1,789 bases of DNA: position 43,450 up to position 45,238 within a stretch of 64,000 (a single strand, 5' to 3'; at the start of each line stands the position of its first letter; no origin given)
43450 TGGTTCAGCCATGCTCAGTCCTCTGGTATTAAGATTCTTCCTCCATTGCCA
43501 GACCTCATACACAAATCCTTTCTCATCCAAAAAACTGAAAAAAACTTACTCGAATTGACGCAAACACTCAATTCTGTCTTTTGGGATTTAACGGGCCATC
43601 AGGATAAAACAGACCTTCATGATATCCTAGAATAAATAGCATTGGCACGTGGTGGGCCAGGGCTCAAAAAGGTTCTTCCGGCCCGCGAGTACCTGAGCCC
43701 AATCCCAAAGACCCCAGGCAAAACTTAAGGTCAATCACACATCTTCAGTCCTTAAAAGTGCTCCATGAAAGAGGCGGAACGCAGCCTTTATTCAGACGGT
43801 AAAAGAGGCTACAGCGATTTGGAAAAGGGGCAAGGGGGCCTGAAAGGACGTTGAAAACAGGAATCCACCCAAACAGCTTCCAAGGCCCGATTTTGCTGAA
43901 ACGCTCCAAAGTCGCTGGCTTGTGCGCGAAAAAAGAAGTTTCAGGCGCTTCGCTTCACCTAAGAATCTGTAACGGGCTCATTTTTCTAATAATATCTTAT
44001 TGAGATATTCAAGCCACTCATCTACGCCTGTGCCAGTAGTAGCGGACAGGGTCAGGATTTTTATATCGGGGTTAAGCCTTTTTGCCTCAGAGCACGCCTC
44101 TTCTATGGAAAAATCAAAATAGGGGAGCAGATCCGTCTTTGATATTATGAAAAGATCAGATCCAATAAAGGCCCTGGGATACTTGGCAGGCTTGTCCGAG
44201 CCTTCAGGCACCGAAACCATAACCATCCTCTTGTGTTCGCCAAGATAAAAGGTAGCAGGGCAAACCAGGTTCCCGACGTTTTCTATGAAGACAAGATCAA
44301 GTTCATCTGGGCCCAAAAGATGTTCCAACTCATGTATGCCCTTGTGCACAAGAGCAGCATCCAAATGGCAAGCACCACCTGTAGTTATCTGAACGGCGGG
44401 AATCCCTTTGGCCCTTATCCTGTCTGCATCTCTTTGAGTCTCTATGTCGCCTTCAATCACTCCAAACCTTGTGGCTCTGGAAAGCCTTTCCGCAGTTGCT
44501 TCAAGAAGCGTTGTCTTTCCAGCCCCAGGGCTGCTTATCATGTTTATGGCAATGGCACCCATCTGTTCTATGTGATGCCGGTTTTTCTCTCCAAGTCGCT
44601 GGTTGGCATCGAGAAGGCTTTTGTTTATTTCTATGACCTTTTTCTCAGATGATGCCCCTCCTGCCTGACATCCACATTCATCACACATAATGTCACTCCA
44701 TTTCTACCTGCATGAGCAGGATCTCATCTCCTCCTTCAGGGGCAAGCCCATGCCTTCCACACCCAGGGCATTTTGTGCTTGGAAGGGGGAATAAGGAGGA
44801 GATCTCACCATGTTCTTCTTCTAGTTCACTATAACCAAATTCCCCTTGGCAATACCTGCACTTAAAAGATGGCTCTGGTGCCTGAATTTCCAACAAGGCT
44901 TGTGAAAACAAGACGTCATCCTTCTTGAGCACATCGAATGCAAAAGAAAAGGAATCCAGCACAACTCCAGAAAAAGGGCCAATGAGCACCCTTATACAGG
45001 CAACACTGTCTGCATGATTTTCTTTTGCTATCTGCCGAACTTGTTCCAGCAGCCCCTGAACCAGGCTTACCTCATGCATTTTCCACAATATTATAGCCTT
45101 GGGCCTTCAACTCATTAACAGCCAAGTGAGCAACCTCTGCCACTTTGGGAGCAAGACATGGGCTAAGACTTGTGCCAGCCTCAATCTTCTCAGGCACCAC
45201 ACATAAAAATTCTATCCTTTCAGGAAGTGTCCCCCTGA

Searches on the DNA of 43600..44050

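Call 8: search_rna_families(source=window, start=43600, end=44050, threshold=evalue, max_evalue=10, show_alignments=3)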
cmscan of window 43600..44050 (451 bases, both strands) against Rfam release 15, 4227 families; matches with E-value up to 10: 2.
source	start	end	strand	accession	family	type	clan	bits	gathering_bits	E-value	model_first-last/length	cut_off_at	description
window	43618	43709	-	RF02674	AsdA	Gene; antisense;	-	12.2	52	8.9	1-81/81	no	antisense RNA of dnaA mRNA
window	43710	43796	-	RF02166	PVT1_3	Gene; lncRNA;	-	9.2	45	6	1-95/95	no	Pvt1 oncogene conserved region 3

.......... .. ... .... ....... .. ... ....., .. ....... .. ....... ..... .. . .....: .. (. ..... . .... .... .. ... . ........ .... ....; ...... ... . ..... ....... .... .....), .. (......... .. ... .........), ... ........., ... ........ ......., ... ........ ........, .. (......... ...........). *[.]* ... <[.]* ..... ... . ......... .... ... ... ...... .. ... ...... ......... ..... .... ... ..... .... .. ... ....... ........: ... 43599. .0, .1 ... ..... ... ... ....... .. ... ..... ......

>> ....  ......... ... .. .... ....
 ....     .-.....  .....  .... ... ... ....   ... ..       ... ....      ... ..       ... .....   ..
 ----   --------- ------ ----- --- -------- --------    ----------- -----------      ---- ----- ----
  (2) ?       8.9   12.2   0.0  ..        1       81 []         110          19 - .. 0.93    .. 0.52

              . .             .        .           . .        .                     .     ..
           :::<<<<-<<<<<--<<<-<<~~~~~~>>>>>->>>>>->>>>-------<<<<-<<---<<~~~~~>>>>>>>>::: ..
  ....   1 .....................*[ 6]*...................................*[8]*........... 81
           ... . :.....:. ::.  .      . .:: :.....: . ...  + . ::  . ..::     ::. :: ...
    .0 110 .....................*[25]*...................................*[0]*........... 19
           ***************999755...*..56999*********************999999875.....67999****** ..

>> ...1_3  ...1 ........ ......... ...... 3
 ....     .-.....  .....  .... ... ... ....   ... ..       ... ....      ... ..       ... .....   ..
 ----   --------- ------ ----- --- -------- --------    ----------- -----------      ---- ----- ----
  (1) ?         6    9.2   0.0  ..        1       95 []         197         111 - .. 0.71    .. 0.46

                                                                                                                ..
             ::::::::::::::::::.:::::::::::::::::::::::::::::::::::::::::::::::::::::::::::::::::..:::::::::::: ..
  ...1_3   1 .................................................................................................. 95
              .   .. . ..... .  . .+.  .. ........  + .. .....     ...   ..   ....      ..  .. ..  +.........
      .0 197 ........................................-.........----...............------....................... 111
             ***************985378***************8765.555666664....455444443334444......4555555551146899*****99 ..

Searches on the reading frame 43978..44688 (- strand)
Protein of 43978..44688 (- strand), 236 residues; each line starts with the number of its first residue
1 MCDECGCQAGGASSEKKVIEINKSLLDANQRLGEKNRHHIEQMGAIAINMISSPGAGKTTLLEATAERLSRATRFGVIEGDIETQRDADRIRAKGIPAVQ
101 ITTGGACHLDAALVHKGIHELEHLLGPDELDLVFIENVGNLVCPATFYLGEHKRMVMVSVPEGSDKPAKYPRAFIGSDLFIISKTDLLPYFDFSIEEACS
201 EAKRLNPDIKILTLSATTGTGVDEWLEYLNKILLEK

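Call 19: search_protein_families(library=pfam, proteins=[window:43981-44688:-], max_evalue=0.01)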
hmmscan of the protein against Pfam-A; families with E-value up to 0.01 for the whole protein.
window:43981-44688:- (236 aa): 1 family
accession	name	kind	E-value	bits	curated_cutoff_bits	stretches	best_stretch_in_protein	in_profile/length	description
PF02492.25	cobW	-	1.1e-21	77.7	20.7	1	51-212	6-179/180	CobW/HypB/UreG, nucleotide-binding domain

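Call 44: find_encoding_contigs(protein=window:43978-44688:-, flank=2500, max_places=10)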
Protein window:43978-44688:- (236 aa): 4 contigs read that carry it; 1 place shown.
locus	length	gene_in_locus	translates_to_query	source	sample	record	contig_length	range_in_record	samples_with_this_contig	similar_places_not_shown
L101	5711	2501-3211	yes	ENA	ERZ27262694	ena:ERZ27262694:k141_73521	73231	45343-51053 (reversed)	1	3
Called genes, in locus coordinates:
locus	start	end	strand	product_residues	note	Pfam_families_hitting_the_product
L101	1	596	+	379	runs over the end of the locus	PF01924:HypD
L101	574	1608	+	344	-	PF00586:AIRS, PF02769:AIRS_C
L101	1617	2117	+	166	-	PF01750:HycI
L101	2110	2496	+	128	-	PF01155:HypA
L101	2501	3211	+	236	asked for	PF02492:cobW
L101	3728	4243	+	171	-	PF09721:Exosortase_EpsH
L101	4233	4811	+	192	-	PF28117:XrtH_assoc (weak)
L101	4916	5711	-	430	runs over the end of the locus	PF14067:LssY_C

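Call 67: find_homologous_proteins(query=window:43981-44688:-, max_evalue=1e-60)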
Query window:43981-44688:- (236 aa): 2877 proteins with E <= 1e-60 among 8000 candidates; the best 120 are listed.
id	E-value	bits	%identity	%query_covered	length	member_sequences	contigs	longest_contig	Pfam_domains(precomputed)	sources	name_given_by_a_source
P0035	4.7e-153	525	100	100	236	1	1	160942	PF02492.26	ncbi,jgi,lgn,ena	-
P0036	1.7e-119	416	77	98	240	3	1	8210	PF02492.26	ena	-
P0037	6.3e-119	414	77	98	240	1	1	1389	PF02492.26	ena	-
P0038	6.4e-119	414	78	99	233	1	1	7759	PF02492.26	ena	-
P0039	2.0e-117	409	77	99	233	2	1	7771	PF02492.26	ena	-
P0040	2.4e-114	399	73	99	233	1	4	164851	PF02492.26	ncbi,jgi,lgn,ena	-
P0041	6.8e-114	397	75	99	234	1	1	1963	PF02492.26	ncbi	-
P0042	1.2e-113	396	75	99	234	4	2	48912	PF02492.26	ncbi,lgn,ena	-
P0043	2.4e-113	395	74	99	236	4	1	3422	PF02492.26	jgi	-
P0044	1.9e-111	389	75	97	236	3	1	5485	PF02492.26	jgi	-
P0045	4.5e-106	372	70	98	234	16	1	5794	PF02492.26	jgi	-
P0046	5.3e-106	371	73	97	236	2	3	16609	PF02492.26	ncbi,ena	-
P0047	2.5e-105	369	69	98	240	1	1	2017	PF02492.26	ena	-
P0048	7.5e-105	368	70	98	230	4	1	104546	PF02492.26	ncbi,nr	ncbi:MAG: hydrogenase nickel incorporation protein HypB [Desulfobulbaceae bacterium]|nr:hydrogenase 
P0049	4.7e-104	365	71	98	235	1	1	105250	PF02492.26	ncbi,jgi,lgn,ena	-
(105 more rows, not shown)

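Call 68: find_encoding_contigs(protein=P0040, flank=2500, max_places=2)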
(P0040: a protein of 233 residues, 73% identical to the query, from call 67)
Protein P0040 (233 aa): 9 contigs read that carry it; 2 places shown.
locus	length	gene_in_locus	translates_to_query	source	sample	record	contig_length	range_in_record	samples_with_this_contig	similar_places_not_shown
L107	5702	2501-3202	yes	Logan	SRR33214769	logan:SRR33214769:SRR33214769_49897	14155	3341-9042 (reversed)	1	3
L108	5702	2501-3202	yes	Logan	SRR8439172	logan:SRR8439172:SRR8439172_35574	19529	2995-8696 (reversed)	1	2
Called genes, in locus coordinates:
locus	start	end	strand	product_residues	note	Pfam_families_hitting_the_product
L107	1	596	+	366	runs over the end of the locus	PF01924:HypD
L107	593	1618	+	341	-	PF00586:AIRS, PF02769:AIRS_C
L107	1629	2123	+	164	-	PF01750:HycI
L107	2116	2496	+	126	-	PF01155:HypA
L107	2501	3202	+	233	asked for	PF02492:cobW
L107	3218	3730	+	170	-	PF09721:Exosortase_EpsH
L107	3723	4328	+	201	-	-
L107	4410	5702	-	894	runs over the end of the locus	PF02470:MlaD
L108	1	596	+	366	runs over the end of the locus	PF01924:HypD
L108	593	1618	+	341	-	PF00586:AIRS, PF02769:AIRS_C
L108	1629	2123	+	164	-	PF01750:HycI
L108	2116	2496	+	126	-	PF01155:HypA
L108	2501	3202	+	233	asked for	PF02492:cobW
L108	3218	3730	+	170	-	PF09721:Exosortase_EpsH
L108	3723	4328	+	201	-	-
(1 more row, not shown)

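Call 69: find_encoding_contigs(protein=P0038, flank=2500, max_places=2)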
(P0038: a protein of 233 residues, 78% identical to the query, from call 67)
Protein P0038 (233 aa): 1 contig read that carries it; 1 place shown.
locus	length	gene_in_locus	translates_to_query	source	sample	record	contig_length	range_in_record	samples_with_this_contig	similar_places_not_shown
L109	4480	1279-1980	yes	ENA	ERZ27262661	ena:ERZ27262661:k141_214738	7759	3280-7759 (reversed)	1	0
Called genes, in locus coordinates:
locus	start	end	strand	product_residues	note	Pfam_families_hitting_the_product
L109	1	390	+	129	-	?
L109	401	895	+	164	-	PF01750:HycI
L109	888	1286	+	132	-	PF01155:HypA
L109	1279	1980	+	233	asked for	PF02492:cobW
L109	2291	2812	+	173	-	PF09721:Exosortase_EpsH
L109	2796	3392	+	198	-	-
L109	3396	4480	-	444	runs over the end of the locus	PF14067:LssY_C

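Call 70: find_encoding_contigs(protein=P0042, flank=2500, max_places=2)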
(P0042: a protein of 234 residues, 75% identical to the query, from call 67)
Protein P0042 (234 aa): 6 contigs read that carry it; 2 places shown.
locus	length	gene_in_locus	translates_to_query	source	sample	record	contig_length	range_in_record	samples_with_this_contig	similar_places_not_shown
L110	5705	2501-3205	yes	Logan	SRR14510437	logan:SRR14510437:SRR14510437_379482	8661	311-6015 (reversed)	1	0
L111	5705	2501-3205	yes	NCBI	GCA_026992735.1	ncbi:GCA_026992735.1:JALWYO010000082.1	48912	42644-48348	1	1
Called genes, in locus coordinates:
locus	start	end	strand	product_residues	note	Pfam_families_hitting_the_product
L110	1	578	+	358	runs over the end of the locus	PF01924:HypD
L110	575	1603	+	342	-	PF00586:AIRS, PF02769:AIRS_C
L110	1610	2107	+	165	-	PF01750:HycI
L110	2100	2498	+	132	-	PF01155:HypA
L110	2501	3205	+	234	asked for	PF02492:cobW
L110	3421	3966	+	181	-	PF00672:HAMP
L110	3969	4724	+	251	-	PF01925:TauE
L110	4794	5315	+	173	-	PF09721:Exosortase_EpsH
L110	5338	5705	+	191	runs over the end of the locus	-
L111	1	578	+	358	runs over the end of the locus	PF01924:HypD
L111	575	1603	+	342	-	PF00586:AIRS, PF02769:AIRS_C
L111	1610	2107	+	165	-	PF01750:HycI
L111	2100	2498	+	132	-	PF01155:HypA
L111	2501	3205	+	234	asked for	PF02492:cobW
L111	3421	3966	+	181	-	PF00672:HAMP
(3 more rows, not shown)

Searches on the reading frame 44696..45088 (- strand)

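Call 19: search_protein_families(library=pfam, proteins=[window:44696-45088:-], max_evalue=0.01)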
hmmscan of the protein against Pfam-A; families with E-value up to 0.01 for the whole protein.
window:44696-45088:- (131 aa): 1 family
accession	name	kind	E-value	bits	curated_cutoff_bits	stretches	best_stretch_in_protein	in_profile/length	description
PF01155.25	HypA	-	2.1e-24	86.1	28.9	1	4-130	1-112/112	Hydrogenase/urease nickel incorporation, metallochaperone, hypA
